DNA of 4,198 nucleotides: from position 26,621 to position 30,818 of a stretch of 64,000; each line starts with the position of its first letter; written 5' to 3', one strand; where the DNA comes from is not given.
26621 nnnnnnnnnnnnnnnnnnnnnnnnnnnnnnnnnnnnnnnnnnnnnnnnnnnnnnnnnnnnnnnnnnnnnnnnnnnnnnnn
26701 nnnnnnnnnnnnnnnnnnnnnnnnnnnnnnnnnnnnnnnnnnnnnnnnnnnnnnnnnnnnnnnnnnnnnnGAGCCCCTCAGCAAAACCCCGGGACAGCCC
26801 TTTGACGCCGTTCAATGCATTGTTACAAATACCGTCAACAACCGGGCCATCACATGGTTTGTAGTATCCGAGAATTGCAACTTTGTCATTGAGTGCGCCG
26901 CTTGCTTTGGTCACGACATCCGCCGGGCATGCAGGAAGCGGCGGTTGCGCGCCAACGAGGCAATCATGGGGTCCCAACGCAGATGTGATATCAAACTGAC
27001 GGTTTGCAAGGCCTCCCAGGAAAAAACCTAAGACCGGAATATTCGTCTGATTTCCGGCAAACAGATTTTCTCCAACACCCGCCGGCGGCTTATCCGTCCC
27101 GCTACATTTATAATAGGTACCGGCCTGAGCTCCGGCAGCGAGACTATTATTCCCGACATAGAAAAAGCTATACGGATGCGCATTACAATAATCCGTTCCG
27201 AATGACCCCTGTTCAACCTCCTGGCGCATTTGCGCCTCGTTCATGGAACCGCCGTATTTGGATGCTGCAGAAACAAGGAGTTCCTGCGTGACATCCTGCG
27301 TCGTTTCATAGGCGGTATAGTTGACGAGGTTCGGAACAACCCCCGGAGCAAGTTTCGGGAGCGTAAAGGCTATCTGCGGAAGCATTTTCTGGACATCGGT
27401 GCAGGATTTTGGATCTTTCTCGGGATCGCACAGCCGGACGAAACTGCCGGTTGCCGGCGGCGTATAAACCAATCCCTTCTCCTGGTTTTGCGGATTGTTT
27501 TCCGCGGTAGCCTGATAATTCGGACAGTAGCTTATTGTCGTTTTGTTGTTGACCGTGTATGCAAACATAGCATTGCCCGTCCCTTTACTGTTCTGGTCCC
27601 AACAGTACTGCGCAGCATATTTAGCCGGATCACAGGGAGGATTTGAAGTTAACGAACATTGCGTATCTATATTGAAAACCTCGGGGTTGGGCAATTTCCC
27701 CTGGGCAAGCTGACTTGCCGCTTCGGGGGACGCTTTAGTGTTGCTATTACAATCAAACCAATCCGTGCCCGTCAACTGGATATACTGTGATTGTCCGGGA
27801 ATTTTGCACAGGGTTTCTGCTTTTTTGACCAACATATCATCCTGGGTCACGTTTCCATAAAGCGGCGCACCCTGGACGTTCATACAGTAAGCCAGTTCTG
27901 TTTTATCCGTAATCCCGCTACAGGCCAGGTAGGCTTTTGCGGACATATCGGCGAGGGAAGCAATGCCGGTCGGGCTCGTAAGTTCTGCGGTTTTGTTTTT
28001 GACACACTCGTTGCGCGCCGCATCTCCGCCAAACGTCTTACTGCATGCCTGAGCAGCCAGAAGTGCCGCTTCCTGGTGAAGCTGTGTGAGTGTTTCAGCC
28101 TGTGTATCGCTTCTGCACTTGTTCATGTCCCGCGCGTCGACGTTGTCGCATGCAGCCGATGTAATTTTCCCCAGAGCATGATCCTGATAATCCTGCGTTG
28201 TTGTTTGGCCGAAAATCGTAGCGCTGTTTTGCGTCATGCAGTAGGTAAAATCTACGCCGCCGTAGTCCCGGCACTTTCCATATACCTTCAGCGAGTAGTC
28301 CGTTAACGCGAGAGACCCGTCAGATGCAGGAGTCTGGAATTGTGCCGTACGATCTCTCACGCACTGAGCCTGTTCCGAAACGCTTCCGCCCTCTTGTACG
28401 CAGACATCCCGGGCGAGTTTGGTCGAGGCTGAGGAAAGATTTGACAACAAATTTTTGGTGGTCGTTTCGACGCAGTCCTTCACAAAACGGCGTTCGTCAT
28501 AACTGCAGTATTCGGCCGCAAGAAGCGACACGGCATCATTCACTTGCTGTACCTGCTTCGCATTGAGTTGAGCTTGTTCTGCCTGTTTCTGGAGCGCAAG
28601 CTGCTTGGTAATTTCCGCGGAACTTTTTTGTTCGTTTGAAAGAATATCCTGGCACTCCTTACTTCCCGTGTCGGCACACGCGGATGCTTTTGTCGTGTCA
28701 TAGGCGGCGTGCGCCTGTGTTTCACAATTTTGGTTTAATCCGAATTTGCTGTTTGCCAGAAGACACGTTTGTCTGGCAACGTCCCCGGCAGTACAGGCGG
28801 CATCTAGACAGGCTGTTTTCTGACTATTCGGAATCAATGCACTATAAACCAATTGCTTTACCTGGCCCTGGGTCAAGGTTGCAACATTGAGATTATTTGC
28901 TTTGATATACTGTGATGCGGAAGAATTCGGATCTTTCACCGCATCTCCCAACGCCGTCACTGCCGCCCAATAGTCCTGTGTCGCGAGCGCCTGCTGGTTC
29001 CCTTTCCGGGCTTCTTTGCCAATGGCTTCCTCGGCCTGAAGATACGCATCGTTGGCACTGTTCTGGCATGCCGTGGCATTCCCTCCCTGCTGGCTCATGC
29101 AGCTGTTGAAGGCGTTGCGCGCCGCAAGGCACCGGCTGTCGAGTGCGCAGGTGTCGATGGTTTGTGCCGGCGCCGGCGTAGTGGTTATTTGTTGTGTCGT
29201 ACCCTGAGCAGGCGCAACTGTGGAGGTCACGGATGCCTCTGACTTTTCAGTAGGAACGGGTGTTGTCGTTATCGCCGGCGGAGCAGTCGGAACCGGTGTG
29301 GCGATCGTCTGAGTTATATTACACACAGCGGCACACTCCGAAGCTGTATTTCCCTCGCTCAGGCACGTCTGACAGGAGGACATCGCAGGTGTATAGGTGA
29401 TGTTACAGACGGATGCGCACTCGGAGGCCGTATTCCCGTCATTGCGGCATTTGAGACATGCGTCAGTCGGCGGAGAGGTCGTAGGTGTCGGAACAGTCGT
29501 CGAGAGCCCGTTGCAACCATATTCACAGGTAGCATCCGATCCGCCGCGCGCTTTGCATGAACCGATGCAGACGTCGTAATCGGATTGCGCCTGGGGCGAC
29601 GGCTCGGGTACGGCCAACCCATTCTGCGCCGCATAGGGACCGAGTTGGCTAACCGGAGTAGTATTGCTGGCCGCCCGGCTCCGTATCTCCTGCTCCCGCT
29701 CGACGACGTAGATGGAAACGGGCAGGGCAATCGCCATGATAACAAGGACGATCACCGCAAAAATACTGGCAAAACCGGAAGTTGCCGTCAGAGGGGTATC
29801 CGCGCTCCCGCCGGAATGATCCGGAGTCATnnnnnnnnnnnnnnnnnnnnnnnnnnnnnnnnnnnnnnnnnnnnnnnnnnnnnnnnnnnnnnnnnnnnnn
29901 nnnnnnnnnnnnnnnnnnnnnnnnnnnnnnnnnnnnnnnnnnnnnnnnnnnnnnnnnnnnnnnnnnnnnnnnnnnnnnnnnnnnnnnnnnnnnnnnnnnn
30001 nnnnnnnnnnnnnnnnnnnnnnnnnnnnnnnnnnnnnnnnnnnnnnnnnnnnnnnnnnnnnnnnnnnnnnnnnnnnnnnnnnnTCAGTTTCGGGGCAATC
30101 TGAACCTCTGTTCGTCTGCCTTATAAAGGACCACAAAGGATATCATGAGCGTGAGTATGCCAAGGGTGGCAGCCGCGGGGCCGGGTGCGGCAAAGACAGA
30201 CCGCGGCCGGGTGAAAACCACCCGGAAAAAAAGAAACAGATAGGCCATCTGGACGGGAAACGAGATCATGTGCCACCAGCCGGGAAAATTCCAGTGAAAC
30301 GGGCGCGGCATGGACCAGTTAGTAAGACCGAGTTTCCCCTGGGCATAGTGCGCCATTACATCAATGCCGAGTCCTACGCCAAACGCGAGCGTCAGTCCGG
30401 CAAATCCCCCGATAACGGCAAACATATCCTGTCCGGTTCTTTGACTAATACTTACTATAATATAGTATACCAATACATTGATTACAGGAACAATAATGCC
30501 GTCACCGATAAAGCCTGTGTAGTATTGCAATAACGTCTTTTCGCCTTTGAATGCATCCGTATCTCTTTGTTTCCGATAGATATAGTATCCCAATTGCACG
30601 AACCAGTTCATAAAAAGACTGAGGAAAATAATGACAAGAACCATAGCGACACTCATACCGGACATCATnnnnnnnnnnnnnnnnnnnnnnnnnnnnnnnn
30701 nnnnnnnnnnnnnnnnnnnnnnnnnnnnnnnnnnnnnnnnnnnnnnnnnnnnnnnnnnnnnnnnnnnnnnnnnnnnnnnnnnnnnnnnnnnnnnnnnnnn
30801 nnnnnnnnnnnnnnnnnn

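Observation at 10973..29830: Giant 6.3k-residue anchored surface protein combining signalling, protease and glycoside-hydrolase modules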

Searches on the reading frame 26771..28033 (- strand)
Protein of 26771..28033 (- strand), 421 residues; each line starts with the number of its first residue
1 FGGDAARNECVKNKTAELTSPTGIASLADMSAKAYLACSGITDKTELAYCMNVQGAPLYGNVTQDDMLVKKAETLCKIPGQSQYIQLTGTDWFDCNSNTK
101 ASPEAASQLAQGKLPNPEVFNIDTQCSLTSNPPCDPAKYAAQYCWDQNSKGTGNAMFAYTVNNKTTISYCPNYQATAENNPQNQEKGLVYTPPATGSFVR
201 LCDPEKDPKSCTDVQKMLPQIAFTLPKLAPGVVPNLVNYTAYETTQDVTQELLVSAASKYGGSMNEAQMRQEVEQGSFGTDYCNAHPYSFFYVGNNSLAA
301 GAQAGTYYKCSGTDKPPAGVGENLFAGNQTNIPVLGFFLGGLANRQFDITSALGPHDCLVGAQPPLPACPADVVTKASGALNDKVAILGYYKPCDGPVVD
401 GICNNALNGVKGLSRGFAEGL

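Call 27: search_protein_families(library=pfam, proteins=[window:26771-28033:-], max_evalue=1)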
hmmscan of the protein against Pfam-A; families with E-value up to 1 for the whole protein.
window:26771-28033:- (421 aa): 2 families
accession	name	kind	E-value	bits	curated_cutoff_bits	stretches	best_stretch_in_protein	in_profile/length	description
PF14521.12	Aspzincin_M35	-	0.12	13.2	30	1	143-182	48-85/142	Lysine-specific metallo-endopeptidase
PF21604.3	CRLF2_D1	-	0.28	11.8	27.3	1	144-177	10-43/51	Cytokine receptor-like factor 2-like, D1 domain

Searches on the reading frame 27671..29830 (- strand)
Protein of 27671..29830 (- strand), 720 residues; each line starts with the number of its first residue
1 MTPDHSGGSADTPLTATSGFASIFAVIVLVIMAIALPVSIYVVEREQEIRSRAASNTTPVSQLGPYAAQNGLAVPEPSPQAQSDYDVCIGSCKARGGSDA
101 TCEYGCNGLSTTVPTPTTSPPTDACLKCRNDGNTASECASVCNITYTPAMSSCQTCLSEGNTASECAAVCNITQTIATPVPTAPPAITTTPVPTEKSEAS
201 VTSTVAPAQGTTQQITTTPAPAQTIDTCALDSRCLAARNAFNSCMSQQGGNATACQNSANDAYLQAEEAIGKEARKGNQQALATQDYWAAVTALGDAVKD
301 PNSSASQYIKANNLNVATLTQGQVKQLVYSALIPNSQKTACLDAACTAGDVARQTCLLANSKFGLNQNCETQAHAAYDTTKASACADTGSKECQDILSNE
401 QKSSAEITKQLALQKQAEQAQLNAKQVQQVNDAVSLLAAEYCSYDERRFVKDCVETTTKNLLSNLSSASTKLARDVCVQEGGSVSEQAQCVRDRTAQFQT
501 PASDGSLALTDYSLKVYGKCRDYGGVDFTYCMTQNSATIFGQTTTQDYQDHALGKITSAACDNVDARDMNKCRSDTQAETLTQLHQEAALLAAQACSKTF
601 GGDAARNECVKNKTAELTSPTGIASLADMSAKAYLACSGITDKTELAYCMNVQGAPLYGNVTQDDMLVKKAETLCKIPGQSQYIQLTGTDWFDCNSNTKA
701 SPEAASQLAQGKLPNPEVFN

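Call 34: search_protein_families(library=ncbifam, proteins=[window:27671-29830:-], max_evalue=1)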
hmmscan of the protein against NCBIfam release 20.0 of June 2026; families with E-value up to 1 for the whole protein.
window:27671-29830:- (720 aa): 0 families

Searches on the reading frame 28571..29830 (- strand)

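Call 27: search_protein_families(library=pfam, proteins=[window:28571-29830:-], max_evalue=1)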
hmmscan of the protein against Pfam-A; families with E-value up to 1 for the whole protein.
window:28571-29830:- (420 aa): 1 family
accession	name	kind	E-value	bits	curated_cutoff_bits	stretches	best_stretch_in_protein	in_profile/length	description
PF02297.22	COX6B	-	0.22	12.1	26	1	233-259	11-37/66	Cytochrome oxidase c subunit VIb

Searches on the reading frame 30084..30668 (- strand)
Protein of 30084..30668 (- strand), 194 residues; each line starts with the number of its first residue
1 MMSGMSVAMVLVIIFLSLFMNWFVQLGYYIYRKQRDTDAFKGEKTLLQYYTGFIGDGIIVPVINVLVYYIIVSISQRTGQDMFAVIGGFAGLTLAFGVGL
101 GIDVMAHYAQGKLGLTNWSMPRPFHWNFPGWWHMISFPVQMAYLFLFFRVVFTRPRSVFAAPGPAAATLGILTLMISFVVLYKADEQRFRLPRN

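Call 22: search_protein_families(library=ncbifam, proteins=[window:30084-30668:-], max_evalue=0.00001)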
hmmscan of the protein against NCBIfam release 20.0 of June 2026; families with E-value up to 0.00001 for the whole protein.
window:30084-30668:- (194 aa): 0 families

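Call 30: find_encoding_contigs(protein=window:30084-30668:-, flank=10000, max_places=6)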
Protein window:30084-30668:- (194 aa): 1 contig read that carries it; 1 place shown.
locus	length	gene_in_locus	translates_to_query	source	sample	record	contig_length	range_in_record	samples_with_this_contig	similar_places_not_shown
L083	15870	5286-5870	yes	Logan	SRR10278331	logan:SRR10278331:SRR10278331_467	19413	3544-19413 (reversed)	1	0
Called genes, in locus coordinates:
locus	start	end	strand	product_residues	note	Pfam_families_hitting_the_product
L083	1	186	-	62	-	?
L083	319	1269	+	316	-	PF00483:NTP_transferase, PF12804:NTP_transf_3 (weak)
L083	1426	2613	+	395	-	PF13439:Glyco_transf_4, PF13579:Glyco_trans_4_4, PF20706:GT4-conflict (weak), PF00534:Glycos_transf_1, PF13692:Glyco_trans_1_4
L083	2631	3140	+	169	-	PF04307:YdjM (faint)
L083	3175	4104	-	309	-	PF13453:Zn_ribbon_TFIIB (faint)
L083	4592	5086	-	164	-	-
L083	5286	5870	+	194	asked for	-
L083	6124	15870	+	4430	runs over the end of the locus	?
